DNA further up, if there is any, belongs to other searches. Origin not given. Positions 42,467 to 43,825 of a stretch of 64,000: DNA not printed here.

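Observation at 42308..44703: Methyltransferase plus kinase-like protein with a perfect 5 x 42-bp coiled-coil repeat: a split WbdD-like glycan chain terminator/ruler on an archaeal islet?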

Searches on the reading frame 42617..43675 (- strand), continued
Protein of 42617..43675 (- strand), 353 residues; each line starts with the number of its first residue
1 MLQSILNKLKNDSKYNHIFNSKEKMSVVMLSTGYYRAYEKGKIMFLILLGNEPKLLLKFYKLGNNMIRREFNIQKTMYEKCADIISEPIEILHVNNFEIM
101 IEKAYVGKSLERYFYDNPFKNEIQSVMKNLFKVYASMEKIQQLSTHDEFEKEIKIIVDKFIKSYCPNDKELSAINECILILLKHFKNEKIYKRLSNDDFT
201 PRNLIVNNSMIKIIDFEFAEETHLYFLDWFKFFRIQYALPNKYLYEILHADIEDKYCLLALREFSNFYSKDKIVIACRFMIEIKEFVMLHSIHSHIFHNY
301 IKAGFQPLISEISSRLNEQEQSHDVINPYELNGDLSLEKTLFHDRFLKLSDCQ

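Call 43: search_solved_structures(query=A4, max_evalue=10, show_alignments=3)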
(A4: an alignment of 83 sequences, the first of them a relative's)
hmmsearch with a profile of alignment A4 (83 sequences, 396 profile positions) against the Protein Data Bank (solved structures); distinct sequences matched with E-value up to 10: 625 (the best 60 are shown).
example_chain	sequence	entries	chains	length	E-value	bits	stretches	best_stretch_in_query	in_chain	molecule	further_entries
4dta_A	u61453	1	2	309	5.7e-09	38.9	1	55-226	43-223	APH(2'')-Id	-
4dtb_A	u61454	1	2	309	1.3e-08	37.7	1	55-226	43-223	APH(2'')-Id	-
3n4v_A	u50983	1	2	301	1.4e-08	37.6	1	55-226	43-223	APH(2'')-Id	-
4dt8_A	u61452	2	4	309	1.9e-08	37.1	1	55-226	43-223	APH(2'')-Id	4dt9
3sgc_A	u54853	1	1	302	2.1e-08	37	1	55-226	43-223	APH(2'')-Id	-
3n4t_A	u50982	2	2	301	2.1e-08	37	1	55-226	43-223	APH(2'')-Id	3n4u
3sg9_A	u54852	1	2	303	2.1e-08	37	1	55-226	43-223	APH(2'')-Id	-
6cd7_A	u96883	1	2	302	2.1e-08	37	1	55-226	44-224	APH(2'')-Id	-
3sg8_A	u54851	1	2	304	2.2e-08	36.9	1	55-226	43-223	APH(2'')-Id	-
9h2z_A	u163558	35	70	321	2.6e-08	36.7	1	55-226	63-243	APH(2'')-Id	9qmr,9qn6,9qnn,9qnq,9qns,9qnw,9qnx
4dbx_A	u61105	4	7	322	2.6e-08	36.7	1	55-226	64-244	APH(2"")-ID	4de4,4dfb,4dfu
4n57_A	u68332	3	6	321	3.6e-08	36.2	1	55-226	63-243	APH(2'')-Id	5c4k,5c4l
8v3v_A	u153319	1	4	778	2.1e-07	33.7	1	66-314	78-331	Acyl-Coenzyme A dehydrogenase family, member 11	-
8agy_A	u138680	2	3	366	2.4e-07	33.5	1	185-226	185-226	Corramycin phosphotransferase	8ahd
9wop_A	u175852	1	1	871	3.7e-07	32.9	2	177-227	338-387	Protein kinase domain-containing protein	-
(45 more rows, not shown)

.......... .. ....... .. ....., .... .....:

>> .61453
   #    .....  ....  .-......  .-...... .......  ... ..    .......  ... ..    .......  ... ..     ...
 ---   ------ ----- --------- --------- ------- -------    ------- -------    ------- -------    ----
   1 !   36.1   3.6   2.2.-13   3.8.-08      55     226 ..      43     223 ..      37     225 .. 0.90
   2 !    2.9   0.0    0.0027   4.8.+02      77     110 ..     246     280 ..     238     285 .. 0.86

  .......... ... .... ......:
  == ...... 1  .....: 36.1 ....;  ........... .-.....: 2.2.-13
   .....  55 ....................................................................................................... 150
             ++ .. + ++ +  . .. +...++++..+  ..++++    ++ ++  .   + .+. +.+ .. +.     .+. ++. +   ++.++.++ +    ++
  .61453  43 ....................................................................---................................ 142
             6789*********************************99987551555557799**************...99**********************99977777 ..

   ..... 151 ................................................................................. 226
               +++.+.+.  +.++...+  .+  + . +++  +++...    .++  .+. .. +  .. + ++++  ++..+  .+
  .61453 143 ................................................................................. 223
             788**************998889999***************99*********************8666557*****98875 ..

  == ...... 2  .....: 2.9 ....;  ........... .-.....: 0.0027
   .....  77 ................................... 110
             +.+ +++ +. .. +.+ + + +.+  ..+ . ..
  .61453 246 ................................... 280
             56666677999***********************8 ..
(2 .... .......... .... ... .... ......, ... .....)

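Call 51: find_related_loci(query=A2, collection=genome_contigs, flank=10000)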
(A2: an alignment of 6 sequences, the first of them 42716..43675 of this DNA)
Query A2 (320 aa) in genome_contigs; peptide patterns used: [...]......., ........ (x = any residue, [..] = any of these).
93 stretches matched a pattern; 1 encode a relative of the query (tblastn E <= 1e-3); 1 distinct loci.
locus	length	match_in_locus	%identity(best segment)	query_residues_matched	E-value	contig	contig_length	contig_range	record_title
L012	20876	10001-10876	31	1-287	9e-39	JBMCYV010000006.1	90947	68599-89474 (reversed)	MAG: Candidatus Nitrosomirales archaeon isolate DSS1 Ga0376076_0000364, whole genome shotgun sequence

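Call 52: list_cluster_members(proteins=[P0001, P0155, P0002])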
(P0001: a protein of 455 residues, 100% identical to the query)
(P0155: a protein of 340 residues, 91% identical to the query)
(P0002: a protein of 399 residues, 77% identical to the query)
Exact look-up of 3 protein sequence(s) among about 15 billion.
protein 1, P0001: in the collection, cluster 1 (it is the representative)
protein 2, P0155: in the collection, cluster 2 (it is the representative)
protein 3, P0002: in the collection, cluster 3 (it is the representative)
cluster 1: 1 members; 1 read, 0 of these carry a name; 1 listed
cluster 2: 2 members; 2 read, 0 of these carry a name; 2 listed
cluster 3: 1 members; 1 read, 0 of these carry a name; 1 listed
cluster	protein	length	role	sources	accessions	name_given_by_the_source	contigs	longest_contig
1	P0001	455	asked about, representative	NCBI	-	-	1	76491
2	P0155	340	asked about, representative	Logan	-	-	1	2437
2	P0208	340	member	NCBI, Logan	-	-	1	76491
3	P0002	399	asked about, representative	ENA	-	-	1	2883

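Call 68: search_protein_families(library=pfam, proteins=[P0130, P0152, P0126, P0121, P0117, P0111, P0061, P0065, P0097, P0151], max_evalue=0.001)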
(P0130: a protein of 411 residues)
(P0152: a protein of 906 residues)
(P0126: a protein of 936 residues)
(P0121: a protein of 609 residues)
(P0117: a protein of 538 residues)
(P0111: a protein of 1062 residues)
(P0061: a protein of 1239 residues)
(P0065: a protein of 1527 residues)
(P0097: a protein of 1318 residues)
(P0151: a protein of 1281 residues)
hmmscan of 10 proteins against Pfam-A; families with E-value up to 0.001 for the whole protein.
P0130 (411 aa): 2 families
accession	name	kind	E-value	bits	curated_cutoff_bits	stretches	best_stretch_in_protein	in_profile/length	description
PF01633.27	Choline_kinase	-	3.7e-06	26.9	29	1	210-319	99-204/300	Choline/ethanolamine kinase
PF01636.29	APH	-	2.1e-05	24.8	23.2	1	277-312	166-203/239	Phosphotransferase enzyme family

P0152 (906 aa): 2 families
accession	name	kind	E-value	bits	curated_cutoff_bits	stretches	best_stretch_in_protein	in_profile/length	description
PF13440.11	Polysacc_synt_3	-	3.5e-77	260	23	1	37-328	1-292/293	Polysaccharide biosynthesis protein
PF01943.22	Polysacc_synt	-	2.4e-34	119.4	28.2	1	14-280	2-274/274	Polysaccharide biosynthesis protein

P0126 (936 aa): 0 families

P0121 (609 aa): 0 families

P0117 (538 aa): 1 family
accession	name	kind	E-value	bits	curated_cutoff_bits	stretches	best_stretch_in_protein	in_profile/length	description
PF00535.33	Glycos_transf_2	-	8.1e-05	23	23.3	1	436-535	7-96/168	Glycosyl transferase family 2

P0111 (1062 aa): 0 families

P0061 (1239 aa): 4 families
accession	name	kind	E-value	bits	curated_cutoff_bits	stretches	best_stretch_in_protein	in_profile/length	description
PF00535.33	Glycos_transf_2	-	8.9e-41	140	23.3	2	710-866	1-163/168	Glycosyl transferase family 2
PF13641.12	Glyco_tranf_2_3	-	2.9e-15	57.4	27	1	964-1187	1-214/230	Glycosyltransferase like family 2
PF10111.15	Glyco_tranf_2_2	-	4.8e-11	43.1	27.3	1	736-897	28-207/276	Glycosyltransferase like family 2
PF01636.29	APH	-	5.8e-07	29.9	23.2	1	78-225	55-210/239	Phosphotransferase enzyme family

P0065 (1527 aa): 0 families

P0097 (1318 aa): 5 families
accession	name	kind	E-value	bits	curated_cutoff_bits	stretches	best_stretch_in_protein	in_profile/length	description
PF00535.33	Glycos_transf_2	-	1.3e-42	146.1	23.3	2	801-924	1-121/168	Glycosyl transferase family 2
PF10111.15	Glyco_tranf_2_2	-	2.3e-16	60.5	27.3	1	801-998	1-218/276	Glycosyltransferase like family 2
PF13641.12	Glyco_tranf_2_3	-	3.2e-12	47.4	27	1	1056-1261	2-201/230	Glycosyltransferase like family 2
PF01636.29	APH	-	0.0001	22.6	23.2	1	87-222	58-200/239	Phosphotransferase enzyme family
PF13632.12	Glyco_trans_2_3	-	0.00049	20.4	27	0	886-993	4-119/198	Glycosyl transferase family group 2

P0151 (1281 aa): 5 families
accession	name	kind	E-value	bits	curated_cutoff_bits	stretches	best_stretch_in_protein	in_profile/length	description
PF00535.33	Glycos_transf_2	-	3.4e-47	160.9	23.3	2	742-901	1-166/168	Glycosyl transferase family 2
PF10111.15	Glyco_tranf_2_2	-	7.1e-16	59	27.3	2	742-967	1-235/276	Glycosyltransferase like family 2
PF13641.12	Glyco_tranf_2_3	-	2.4e-15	57.6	27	2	996-1216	1-211/230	Glycosyltransferase like family 2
PF13632.12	Glyco_trans_2_3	-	1.5e-08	35.2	27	0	1124-1217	31-123/198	Glycosyl transferase family group 2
PF13506.12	Glyco_transf_21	-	0.00018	21.4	21.7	1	1066-1205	16-143/174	Glycosyl transferase family 21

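Call 71: predict_structure(alignment_id=A4)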
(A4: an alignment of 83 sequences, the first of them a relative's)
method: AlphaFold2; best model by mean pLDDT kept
length: 455 residues; sequences in the alignment: 83
mean_pLDDT: 91.5   pTM: 0.73
mean pLDDT of the five models: 91.5, 91.0, 90.6, 90.4, 90.3
residues with pLDDT >= 90: 370; 70-90: 50; 50-70: 26; < 50: 9
segments of 3 or more residues with pLDDT < 50: 451-455
pLDDT, mean of each block of 10 residues (from residue 1): 95 93 94 89 96 97 92 98 98 96 98 96 97 97 98 98 98 98 97 97 97 98 98 96 94 96 91 97 97 96 95 90 53 56 71 81 92 95 96 96 96 95 91 85 66 43
secondary structure, 60 per line:
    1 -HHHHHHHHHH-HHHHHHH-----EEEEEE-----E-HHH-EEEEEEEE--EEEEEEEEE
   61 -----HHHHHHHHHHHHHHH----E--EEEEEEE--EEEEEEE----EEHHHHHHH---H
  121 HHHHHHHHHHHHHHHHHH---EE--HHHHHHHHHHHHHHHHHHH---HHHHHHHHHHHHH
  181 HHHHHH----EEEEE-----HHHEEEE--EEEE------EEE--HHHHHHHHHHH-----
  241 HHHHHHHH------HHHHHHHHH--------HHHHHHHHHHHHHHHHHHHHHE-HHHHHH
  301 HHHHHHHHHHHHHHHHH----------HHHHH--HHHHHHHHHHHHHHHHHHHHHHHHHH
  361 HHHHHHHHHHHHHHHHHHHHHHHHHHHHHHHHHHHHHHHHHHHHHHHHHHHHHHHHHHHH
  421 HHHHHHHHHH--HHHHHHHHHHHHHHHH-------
elements in order: H2-11 H13-19 E25-30 E42-49 E52-60 H66-80 E88-94 E97-103 H110-116 H120-138 H146-164 H168-186 E191-195 E204-207 E210-213 E220-222 H225-235 H241-248 H255-263 H272-292 H295-317 H328-332 H335-430 H433-448

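Call 74: fold_search(model_id=the predicted structure, library=pdb)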
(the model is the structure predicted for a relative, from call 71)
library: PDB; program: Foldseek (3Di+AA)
matches with E <= 10: 1973; with E <= 0.001: 485
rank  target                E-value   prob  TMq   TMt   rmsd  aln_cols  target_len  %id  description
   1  3w0m                  4.1e-09  1.00  0.43  0.62   6.5       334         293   14  Crystal structure of a thermostable mutant of aminoglycoside phosphotransferase APH(4)-Ia, apo form (released 2013-08-07)
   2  3w0p                  1.2e-08  1.00  0.45  0.65   5.5       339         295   13  Crystal structure of a thermostable mutant of aminoglycoside phosphotransferase APH(4)-Ia (D198A), ternary complex with  (released 2013-08-07)
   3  3w0n                  1.6e-08  1.00  0.43  0.63   5.3       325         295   13  Crystal structure of a thermostable mutant of aminoglycoside phosphotransferase APH(4)-Ia, ternary complex with AMP-PNP  (released 2013-08-07)
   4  3w0r                  1.8e-08  1.00  0.45  0.65   5.4       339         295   14  Crystal structure of a thermostable mutant of aminoglycoside phosphotransferase APH(4)-Ia (N202A), ternary complex with  (released 2013-08-07)
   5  3tyk                  2.5e-08  1.00  0.43  0.62   6.3       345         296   13  Crystal structure of aminoglycoside phosphotransferase APH(4)-Ia (released 2011-10-12)
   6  3w0s                  3.5e-08  1.00  0.46  0.67   5.1       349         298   14  Crystal structure of aminoglycoside phosphotransferase APH(4)-Ia, ternary complex with AMP-PNP and hygromycin B (released 2013-08-07)
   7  3ham_A                4.6e-08  1.00  0.37  0.51   8.6       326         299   16  Structure of the gentamicin-APH(2")-IIa complex (released 2009-07-28)
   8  5iqi_C                4.9e-08  1.00  0.38  0.53   8.4       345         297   17  Aminoglycoside Phosphotransferase (2'')-Ia (CTD of AAC(6')-Ie/APH(2'')-Ia) Y237F mutant in complex with GMPPNP and Mag (released 2016-05-25)
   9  5byl_C                5.4e-08  1.00  0.37  0.52   8.4       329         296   16  Aminoglycoside Phosphotransferase (2'')-Ia (CTD of AAC(6')-Ie/APH(2'')-Ia) in complex with GMPPCP and Magnesium (released 2016-05-25)
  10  5byl_A                6.8e-08  1.00  0.37  0.53   8.6       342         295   16  Aminoglycoside Phosphotransferase (2'')-Ia (CTD of AAC(6')-Ie/APH(2'')-Ia) in complex with GMPPCP and Magnesium (released 2016-05-25)
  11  5iqc_A                7.2e-08  1.00  0.39  0.55   8.4       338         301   16  Aminoglycoside Phosphotransferase (2'')-Ia (CTD of AAC(6')-Ie/APH(2'')-Ia) in complex with GMPPNP, Magnesium, and Gent (released 2016-05-25)
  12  5iqg_C                8.1e-08  1.00  0.38  0.54   8.4       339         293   16  Aminoglycoside Phosphotransferase (2'')-Ia (CTD of AAC(6')-Ie/APH(2'')-Ia) in complex with GDP, Magnesium, and Gentami (released 2016-05-25)
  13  5iqf_D                9.0e-08  1.00  0.37  0.52   8.8       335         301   15  Aminoglycoside Phosphotransferase (2'')-Ia (CTD of APH(6')-Ie/APH(2'')-Ia) in complex with GDP and Magnesium (released 2016-05-25)
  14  5byl_D                1.0e-07  1.00  0.38  0.53   8.9       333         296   16  Aminoglycoside Phosphotransferase (2'')-Ia (CTD of AAC(6')-Ie/APH(2'')-Ia) in complex with GMPPCP and Magnesium (released 2016-05-25)
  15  6c5u_A                1.1e-07  1.00  0.38  0.54   8.3       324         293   16  Aminoglycoside Phosphotransferase (2'')-Ia in complex with GMPPNP, Magnesium, and Ribostamycin, Alternate form (released 2018-04-11)
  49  6sui                  4.4e-07  1.00  0.36  0.47   9.2       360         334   14  AMICOUMACIN KINASE AMIN (released 2020-07-22)
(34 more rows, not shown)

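Call 94: find_related_loci(query=A2, collection=metagenome_contigs, flank=8000)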
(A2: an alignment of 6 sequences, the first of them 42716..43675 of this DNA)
Query A2 (320 aa) in metagenome_contigs; peptide patterns used: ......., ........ (x = any residue, [..] = any of these).
600 stretches matched a pattern (row limit reached: there are more); 8 encode a relative of the query (tblastn E <= 1e-3); 8 distinct loci.
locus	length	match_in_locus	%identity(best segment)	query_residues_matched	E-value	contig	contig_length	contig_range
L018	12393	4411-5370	47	1-319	2e-94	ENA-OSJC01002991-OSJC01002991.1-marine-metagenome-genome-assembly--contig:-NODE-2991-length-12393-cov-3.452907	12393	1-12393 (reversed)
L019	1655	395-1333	34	1-315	1e-59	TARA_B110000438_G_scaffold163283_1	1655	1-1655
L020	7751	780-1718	33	1-315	1e-55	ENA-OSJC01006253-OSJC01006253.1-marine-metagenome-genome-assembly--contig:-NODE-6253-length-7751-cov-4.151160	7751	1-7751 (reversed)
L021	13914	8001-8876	34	1-287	9e-44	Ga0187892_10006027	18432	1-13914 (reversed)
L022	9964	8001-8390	55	190-319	5e-41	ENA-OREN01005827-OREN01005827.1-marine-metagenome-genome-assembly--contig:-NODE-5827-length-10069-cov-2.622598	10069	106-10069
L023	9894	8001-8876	31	1-287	9e-38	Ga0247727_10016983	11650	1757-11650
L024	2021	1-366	55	198-319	4e-38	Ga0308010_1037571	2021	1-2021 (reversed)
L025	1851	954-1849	35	1-288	5e-33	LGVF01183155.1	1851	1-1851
